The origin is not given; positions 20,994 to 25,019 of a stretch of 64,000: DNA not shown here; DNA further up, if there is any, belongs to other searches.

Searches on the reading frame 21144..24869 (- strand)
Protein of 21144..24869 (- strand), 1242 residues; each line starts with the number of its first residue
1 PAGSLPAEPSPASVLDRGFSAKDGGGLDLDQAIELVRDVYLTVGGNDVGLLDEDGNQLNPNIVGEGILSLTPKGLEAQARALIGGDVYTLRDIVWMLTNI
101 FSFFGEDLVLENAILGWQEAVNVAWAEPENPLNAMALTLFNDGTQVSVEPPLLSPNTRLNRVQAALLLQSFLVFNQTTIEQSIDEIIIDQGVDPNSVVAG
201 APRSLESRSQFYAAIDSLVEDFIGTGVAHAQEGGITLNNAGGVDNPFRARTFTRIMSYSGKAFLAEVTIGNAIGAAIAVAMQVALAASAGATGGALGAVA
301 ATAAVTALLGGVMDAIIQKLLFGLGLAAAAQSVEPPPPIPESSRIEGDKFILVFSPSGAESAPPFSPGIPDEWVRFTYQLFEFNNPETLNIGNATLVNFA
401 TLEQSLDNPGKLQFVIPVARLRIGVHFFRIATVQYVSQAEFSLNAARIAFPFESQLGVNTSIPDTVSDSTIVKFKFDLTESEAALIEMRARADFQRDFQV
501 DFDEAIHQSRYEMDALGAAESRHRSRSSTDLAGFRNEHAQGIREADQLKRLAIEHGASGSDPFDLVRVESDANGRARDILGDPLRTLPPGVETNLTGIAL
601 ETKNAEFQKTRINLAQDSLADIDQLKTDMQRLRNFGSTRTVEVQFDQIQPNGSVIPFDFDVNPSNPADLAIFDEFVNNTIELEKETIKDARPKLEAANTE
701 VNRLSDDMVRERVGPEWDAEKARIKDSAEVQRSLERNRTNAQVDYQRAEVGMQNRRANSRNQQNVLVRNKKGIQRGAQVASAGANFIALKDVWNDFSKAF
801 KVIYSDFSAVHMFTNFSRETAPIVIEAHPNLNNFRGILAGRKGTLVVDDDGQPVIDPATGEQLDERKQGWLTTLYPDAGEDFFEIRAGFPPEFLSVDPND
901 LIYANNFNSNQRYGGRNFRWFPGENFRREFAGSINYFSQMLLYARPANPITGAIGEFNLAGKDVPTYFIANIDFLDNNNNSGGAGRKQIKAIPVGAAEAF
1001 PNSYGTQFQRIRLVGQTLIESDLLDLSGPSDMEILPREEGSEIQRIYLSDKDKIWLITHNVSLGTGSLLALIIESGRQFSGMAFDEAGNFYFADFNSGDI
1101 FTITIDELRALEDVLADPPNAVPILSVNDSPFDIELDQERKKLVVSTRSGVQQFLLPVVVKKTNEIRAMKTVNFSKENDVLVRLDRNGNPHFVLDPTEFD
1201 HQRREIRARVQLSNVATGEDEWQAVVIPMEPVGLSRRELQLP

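Call 75: search_solved_structures(query=window:21144-24869:-, max_evalue=0.01)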
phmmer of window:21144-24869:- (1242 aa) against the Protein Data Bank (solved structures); distinct sequences matched with E-value up to 0.01: 0.

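Call 80: search_protein_families(library=pfam, proteins=[window:21144-24869:-], max_evalue=1)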
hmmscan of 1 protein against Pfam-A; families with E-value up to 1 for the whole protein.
window:21144-24869:- (1242 aa): 1 family
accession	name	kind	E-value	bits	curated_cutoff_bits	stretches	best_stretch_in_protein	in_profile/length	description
PF22398.1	DUF6978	-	0.011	16.5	29.6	1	1134-1203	24-93/133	Family of unknown function (DUF6978)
